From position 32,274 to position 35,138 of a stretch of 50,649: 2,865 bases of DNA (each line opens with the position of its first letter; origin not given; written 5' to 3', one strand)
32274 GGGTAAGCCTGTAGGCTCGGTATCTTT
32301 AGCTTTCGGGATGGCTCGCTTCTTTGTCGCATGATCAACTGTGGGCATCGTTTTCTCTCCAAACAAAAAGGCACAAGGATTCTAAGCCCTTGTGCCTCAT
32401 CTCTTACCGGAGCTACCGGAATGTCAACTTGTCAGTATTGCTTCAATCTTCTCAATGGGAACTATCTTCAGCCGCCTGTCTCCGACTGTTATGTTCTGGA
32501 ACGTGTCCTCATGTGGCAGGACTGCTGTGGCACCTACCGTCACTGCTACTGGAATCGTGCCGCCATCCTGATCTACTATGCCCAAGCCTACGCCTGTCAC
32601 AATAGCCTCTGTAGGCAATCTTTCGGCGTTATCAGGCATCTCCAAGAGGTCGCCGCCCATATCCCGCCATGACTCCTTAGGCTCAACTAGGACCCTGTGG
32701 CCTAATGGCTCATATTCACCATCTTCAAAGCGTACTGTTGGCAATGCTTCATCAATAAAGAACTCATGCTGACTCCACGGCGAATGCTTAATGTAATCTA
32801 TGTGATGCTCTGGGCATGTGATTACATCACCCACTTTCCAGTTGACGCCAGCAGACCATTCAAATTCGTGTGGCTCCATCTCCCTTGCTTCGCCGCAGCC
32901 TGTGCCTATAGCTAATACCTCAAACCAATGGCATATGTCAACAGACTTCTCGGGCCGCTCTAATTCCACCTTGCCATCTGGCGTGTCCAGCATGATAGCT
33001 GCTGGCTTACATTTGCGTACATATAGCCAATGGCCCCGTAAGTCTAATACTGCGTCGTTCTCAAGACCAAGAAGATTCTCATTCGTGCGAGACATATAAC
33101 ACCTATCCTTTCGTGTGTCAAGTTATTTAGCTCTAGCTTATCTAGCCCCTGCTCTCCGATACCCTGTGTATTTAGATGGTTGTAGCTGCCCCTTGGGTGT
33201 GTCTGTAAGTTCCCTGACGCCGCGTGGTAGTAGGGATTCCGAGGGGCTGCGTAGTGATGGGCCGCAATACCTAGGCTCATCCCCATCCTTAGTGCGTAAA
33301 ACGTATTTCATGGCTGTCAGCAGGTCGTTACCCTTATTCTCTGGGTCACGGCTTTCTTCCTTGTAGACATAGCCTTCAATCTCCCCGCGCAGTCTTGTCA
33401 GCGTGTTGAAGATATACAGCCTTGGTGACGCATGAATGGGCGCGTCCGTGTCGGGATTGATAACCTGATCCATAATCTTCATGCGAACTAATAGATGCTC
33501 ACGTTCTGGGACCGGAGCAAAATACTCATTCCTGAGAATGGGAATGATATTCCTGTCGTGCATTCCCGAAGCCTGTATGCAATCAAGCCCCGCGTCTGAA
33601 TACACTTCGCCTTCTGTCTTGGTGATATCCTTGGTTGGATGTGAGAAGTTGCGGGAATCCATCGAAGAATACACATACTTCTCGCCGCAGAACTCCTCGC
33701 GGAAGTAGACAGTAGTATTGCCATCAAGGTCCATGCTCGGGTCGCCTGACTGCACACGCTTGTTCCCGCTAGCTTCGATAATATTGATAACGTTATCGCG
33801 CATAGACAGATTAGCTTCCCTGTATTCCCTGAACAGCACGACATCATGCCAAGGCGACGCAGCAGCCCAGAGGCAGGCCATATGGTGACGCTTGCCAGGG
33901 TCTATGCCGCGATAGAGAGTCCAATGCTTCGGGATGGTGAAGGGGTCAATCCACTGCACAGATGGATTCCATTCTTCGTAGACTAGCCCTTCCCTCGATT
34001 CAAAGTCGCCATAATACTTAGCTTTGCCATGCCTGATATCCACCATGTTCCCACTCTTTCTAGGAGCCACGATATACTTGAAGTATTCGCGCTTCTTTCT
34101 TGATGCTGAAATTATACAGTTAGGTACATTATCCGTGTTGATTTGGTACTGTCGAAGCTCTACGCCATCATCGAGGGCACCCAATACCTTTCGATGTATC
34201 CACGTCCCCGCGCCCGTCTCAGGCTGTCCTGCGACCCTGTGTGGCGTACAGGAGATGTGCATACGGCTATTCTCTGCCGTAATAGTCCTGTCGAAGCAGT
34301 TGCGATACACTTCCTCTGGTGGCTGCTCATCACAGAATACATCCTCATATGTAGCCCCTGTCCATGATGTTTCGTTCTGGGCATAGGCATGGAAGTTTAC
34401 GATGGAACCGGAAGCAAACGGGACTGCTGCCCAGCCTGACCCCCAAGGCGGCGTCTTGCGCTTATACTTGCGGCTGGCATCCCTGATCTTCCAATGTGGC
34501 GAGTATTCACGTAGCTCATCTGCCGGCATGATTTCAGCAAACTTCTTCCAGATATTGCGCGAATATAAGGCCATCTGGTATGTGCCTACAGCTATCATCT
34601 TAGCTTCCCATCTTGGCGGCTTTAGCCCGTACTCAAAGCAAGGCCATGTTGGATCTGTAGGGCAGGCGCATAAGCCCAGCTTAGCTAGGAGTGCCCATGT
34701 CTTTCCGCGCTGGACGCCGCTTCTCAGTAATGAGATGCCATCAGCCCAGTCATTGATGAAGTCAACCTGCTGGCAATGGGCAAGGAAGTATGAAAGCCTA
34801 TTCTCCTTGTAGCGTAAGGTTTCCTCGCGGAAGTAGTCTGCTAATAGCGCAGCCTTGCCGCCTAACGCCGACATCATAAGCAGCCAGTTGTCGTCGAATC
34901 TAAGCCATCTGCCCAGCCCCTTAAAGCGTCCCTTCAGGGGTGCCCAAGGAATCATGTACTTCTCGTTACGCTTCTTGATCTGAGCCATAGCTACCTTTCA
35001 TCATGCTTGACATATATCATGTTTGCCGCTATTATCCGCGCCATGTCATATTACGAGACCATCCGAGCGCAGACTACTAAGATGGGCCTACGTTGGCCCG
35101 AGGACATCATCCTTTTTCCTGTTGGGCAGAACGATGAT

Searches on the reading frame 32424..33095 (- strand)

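Call 4: search_protein_families(library=pfam, proteins=[window:32424-33095:-], max_evalue=1)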
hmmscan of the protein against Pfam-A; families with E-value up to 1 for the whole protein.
window:32424-33095:- (223 aa): 1 family
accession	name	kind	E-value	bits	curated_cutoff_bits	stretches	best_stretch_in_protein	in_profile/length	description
PF00166.26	Cpn10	-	2.9e-08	34.1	21.1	1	128-220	2-92/93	Chaperonin 10 Kd subunit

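Call 5: search_protein_families(library=phrogs, proteins=[window:32424-33095:-], max_evalue=0.1)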
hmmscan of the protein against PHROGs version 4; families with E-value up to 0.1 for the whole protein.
window:32424-33095:- (223 aa): 1 family
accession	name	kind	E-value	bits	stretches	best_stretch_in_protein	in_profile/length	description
phrog_3188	-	other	0.0036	18.1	0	128-221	3-94/96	co-chaperonin GroES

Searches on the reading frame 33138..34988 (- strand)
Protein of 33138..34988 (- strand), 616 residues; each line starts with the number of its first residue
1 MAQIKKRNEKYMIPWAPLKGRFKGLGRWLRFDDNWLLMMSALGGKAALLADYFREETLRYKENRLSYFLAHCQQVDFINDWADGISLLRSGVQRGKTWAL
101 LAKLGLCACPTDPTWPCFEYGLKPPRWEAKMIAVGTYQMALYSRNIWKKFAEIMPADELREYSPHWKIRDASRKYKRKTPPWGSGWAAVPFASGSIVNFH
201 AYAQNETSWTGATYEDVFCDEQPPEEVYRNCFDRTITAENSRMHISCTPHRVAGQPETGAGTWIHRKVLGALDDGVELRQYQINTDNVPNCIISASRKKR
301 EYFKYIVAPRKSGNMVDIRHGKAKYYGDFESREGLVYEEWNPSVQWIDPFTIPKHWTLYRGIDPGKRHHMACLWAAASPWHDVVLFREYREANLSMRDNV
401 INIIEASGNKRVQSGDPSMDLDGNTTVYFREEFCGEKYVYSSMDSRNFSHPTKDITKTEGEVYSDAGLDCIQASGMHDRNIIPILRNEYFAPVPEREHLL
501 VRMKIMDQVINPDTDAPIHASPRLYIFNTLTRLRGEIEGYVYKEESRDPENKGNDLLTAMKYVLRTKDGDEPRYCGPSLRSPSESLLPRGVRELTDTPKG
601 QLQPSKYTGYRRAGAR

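Call 4: search_protein_families(library=pfam, proteins=[window:33138-34988:-], max_evalue=1)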
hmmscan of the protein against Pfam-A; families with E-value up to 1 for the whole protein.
window:33138-34988:- (616 aa): 1 family
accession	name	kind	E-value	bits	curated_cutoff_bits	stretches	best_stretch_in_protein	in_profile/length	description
PF03237.21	Terminase_6N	-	3.6e-06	27.2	22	1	91-251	5-138/215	Terminase large subunit, T4likevirus-type, N-terminal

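Call 5: search_protein_families(library=phrogs, proteins=[window:33138-34988:-], max_evalue=0.1)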
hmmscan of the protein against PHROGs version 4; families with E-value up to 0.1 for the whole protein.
window:33138-34988:- (616 aa): 2 families
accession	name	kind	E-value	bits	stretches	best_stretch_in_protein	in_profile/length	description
phrog_5653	-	head and packaging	2.6e-05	25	1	330-409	4-85/199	terminase large subunit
phrog_31467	-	unknown function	0.00073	20.1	1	197-249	169-220/261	-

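Call 6: search_dna_similar(query=window:33138-34988:-, collection=phages, mode=protein, max_evalue=0.001, max_rows=30)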
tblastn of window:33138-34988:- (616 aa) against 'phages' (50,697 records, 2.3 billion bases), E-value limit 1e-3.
Records with a match: 43; places in all: 43; records where one place covers at least 80% of the query: 0.
Best place of each record, by identity: <60% 43.
By first word of the organism name: Streptomyces 9; Arthrobacter 8; Roseobacter 6; Pelagibacter 4; Vibrio 4; Paenibacillus 2; Puniceispirillum 2; Photobacterium 1; Cellulosimicrobium 1; Bacteriophage 1; and 5 more.
By host as written in the record: Arthrobacter sp. ATCC 21022 8; Streptomyces griseus ATCC 10137 5; Vibrio parahaemolyticus 3; Candidatus Pelagibacter sp. HTCC7211 3; Streptomyces griseus subsp. griseus ATCC 10137 3; - 2; Rhodobacteraceae bacterium FZCC0023 2; Candidatus Puniceispirillum marinum IMCC1322 2; and 15 more.
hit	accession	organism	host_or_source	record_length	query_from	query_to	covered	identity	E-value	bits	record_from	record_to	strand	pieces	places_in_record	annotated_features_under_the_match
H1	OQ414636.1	Pelagibacter phage EXVC032P Baldr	Candidadtus Pelagibacter sp. HTCC1062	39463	54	376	52%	24.3%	4e-7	59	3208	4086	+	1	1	terminase large subunit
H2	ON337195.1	Arthrobacter phage Casserole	Arthrobacter sp. ATCC 21022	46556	182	419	39%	25.8%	4e-8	63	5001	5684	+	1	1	10: terminase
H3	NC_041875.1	Arthrobacter phage Jasmine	Arthrobacter sp. ATCC 21022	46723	182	419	39%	25.8%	5e-8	62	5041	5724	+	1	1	11: terminase large subunit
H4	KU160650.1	Arthrobacter phage Jasmine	Arthrobacter sp. ATCC 21022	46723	182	419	39%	25.8%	5e-8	62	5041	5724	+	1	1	11: terminase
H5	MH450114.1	Arthrobacter phage Brad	Arthrobacter sp. ATCC 21022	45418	182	419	39%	25.4%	3e-7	60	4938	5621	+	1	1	10: terminase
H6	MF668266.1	Arthrobacter phage Adat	Arthrobacter sp. ATCC 21022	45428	182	419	39%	25.4%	3e-7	60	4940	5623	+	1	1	terminase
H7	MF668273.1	Arthrobacter phage GurgleFerb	Arthrobacter sp. ATCC 21022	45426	182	419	39%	25.4%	3e-7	60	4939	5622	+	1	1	terminase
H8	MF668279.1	Arthrobacter phage Nellie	Arthrobacter sp. ATCC 21022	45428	182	419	39%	25.4%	3e-7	60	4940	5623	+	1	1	terminase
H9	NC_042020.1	Arthrobacter phage Adat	Arthrobacter sp. ATCC 21022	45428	182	419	39%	25.4%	3e-7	60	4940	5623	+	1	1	terminase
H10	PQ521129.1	Photobacterium phage PhCF1.2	Photobacterium ganghwense CF1.2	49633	187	411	37%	26.0%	3e-4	50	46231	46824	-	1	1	terminase large subunit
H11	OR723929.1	Vibrio phage vB_VpaP_SJSY21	Vibrio parahaemolyticus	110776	195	384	31%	29.2%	5e-7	59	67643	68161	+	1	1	terminase large subunit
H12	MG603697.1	Vibrio phage Vp_R1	Vibrio parahaemolyticus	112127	195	386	31%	28.4%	7e-7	59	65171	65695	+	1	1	terminase large subunit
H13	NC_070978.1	Vibrio phage Vp_R1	Vibrio parahaemolyticus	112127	195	386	31%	28.4%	7e-7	59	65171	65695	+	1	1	terminase large subunit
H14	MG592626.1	Vibrio phage 1.262.O._10N.286.51.A9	Vibrio breoganii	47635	187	402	35%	24.8%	5e-6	56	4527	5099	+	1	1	terminase-like family protein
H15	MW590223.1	Cellulosimicrobium phage DS1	Cellulosimicrobium sp.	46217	191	428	39%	22.5%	1e-6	58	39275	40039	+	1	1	hypothetical protein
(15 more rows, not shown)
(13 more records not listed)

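Call 11: find_homologous_proteins(query=window:33138-34988:-, max_evalue=0.001)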
Query window:33138-34988:- (616 aa): 17 proteins with E <= 0.001 among 8000 candidates.
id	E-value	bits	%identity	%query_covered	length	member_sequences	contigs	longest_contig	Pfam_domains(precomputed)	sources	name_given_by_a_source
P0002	0.0e+0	1481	100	100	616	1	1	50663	PF03237.22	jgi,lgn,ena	-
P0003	1.1e-147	511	45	94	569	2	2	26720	-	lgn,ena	-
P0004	3.0e-132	460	41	96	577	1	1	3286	-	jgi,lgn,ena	-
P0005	5.9e-128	446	43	90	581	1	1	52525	-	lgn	-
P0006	1.2e-123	432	40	96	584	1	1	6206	-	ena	-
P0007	6.8e-122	426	39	92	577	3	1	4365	-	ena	-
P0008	7.0e-120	419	40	90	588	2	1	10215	-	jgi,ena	-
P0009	3.4e-77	278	34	91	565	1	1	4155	-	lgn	-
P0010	8.6e-69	251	37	63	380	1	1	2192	-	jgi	jgi:hypothetical protein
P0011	1.0e-65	240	32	79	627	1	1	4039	-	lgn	-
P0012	5.6e-65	238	31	80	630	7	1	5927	-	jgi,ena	-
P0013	1.8e-58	216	29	82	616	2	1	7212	-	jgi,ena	jgi:phage terminase large subunit-like protein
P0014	9.9e-55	204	28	90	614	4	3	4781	-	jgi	-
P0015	5.8e-52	195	30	84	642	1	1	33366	-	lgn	-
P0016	9.2e-52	194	28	79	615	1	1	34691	-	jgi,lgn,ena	-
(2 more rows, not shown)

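Call 12: find_encoding_contigs(protein=P0003, flank=10000, max_places=3)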
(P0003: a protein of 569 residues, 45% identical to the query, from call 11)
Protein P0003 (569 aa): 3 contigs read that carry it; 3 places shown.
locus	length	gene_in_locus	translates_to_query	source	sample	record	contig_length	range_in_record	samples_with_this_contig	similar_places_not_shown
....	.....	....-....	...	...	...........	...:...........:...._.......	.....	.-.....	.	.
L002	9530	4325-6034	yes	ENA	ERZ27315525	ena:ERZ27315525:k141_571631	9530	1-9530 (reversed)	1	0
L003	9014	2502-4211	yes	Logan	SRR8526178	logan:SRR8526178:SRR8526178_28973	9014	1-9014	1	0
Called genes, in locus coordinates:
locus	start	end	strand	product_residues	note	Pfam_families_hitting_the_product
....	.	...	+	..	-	?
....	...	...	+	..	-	-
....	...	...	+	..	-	-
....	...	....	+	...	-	-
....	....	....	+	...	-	-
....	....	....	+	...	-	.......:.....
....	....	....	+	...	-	-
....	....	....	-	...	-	-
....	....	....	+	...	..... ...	-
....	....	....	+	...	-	-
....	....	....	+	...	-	-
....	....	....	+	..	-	-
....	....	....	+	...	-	-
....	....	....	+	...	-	-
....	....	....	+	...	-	-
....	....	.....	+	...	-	-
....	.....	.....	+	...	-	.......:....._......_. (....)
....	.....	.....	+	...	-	-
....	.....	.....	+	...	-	-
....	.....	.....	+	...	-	-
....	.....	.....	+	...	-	-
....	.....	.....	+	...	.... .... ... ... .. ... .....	-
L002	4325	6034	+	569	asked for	-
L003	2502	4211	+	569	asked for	-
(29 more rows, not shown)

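Call 13: find_encoding_contigs(protein=P0005, flank=10000, max_places=3)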
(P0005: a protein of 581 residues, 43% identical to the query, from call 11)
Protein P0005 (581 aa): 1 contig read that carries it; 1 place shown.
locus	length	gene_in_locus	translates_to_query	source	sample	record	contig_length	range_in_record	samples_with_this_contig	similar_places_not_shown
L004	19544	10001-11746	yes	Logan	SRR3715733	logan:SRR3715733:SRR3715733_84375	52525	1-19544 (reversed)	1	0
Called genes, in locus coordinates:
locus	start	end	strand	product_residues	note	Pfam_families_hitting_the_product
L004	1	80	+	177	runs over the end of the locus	-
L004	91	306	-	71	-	-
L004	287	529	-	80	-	-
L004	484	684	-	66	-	-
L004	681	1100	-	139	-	-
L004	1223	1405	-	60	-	-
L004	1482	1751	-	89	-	-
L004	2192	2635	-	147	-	-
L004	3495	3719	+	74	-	-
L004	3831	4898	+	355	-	-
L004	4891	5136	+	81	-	-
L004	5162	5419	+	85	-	-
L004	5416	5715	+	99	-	-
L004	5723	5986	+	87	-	-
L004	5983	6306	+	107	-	-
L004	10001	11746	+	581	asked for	-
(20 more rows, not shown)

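Call 14: find_encoding_contigs(protein=P0008, flank=10000, max_places=2)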
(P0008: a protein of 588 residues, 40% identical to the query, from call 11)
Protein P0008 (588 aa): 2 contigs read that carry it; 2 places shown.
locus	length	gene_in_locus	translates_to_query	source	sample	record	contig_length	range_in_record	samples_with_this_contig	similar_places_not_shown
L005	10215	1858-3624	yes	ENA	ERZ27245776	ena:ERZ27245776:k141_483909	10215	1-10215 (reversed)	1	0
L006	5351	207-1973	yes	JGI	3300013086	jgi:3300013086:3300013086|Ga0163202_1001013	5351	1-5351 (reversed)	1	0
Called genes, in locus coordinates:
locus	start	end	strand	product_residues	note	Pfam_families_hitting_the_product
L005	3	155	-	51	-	?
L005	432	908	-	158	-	-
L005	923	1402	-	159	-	-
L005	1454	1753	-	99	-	-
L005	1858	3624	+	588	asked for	-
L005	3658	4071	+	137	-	-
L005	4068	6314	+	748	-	-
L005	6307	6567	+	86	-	-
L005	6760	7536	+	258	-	-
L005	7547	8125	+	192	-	-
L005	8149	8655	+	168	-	-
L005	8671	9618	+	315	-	-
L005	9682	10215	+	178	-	?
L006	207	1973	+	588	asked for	-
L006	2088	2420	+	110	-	-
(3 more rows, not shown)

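Call 15: find_encoding_contigs(protein=P0015, flank=10000, max_places=2)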
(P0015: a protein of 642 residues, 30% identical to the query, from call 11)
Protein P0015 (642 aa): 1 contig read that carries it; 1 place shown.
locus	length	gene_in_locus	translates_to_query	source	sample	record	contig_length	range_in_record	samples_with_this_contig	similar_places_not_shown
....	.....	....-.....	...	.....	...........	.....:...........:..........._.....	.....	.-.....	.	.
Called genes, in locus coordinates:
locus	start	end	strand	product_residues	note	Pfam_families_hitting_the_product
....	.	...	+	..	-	?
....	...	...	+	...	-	-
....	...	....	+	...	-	-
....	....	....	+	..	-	-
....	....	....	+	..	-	-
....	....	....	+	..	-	-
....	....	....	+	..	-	-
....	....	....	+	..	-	-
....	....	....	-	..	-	-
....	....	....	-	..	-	-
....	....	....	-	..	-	-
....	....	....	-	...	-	-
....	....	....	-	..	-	-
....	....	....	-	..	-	-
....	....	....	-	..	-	-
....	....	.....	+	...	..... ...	-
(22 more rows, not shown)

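Call 16: find_encoding_contigs(protein=P0016, flank=10000, max_places=2)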
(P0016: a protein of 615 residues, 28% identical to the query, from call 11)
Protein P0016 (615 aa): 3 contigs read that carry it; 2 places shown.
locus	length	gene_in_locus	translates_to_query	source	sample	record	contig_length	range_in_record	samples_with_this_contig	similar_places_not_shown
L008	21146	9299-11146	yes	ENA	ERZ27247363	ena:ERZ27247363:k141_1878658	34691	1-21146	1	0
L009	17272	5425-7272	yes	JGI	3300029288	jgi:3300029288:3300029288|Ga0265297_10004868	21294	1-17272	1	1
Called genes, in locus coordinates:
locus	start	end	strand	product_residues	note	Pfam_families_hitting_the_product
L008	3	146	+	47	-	?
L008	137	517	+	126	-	-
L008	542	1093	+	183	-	PF01555:N6_N4_Mtase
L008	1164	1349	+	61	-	-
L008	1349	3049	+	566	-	PF04851:ResIII, PF00270:DEAD, PF18766:SWI2_SNF2, PF00271:Helicase_C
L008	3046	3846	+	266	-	-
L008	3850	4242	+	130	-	-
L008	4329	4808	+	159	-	-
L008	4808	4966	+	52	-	-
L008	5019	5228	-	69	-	-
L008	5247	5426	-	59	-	-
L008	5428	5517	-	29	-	-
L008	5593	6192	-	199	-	-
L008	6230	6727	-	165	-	-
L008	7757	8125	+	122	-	-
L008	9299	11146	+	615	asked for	-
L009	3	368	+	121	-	?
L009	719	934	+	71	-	-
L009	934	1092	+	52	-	-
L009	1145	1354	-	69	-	-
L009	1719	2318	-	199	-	-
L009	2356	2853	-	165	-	-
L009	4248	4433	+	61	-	-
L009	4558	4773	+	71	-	PF02810:SEC-C (weak)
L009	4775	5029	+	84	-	-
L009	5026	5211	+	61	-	-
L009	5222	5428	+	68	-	-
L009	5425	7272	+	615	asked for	-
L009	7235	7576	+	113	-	-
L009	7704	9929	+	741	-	-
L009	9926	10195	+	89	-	-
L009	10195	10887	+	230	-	-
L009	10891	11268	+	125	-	-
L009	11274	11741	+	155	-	-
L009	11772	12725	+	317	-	PF10124:Mu-like_gpT (faint), PF25209:Phage_capsid_4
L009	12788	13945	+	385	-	-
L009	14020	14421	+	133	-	-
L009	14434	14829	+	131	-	-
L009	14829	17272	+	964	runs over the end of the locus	-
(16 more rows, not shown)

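Call 65: predict_structure(alignment_id=A2)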
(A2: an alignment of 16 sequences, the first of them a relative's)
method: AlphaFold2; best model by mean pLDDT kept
length: 616 residues; sequences in the alignment: 16
mean_pLDDT: 80.0   pTM: 0.62
mean pLDDT of the five models: 80.0, 79.2, 79.0, 77.7, 75.9
residues with pLDDT >= 90: 214; 70-90: 268; 50-70: 80; < 50: 54
segments of 3 or more residues with pLDDT < 50: 1-5, 17-24, 333-336, 581-604, 609-616
pLDDT, mean of each block of 10 residues (from residue 1): 53 60 57 88 89 87 89 92 93 87 95 89 91 90 89 92 78 65 78 94 84 89 88 67 90 74 84 87 88 88 92 78 90 53 86 94 78 94 94 89 94 79 77 91 86 83 90 63 67 86 91 81 92 82 54 79 74 73 39 35 45 39
secondary structure, 60 per line:
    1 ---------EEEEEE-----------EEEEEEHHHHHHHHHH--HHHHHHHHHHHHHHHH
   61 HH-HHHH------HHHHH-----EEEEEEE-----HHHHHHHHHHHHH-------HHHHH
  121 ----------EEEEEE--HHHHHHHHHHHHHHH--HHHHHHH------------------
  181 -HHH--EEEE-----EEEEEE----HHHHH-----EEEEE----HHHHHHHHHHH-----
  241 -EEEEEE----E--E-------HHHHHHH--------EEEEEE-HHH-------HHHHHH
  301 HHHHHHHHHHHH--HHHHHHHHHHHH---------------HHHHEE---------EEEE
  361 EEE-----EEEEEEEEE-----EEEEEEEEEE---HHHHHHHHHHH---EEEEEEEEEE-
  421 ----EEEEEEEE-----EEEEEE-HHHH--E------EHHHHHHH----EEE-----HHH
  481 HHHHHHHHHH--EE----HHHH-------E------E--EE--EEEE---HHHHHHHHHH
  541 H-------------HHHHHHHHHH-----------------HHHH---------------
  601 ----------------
elements in order: E10-15 E27-32 H33-42 H45-62 H64-67 H74-78 E84-90 H96-108 H116-120 E131-136 H139-153 H156-162 E187-190 E196-201 H206-210 E216-220 H225-235 E242-247 H263-269 E278-283 H295-312 H315-326 H342-345 E357-363 E369-377 E383-392 H396-406 E410-419 E425-432 E438-443 H445-448 H459-465 E470-472 H478-490 H499-502 E524-527 H531-541 H555-564 H582-585
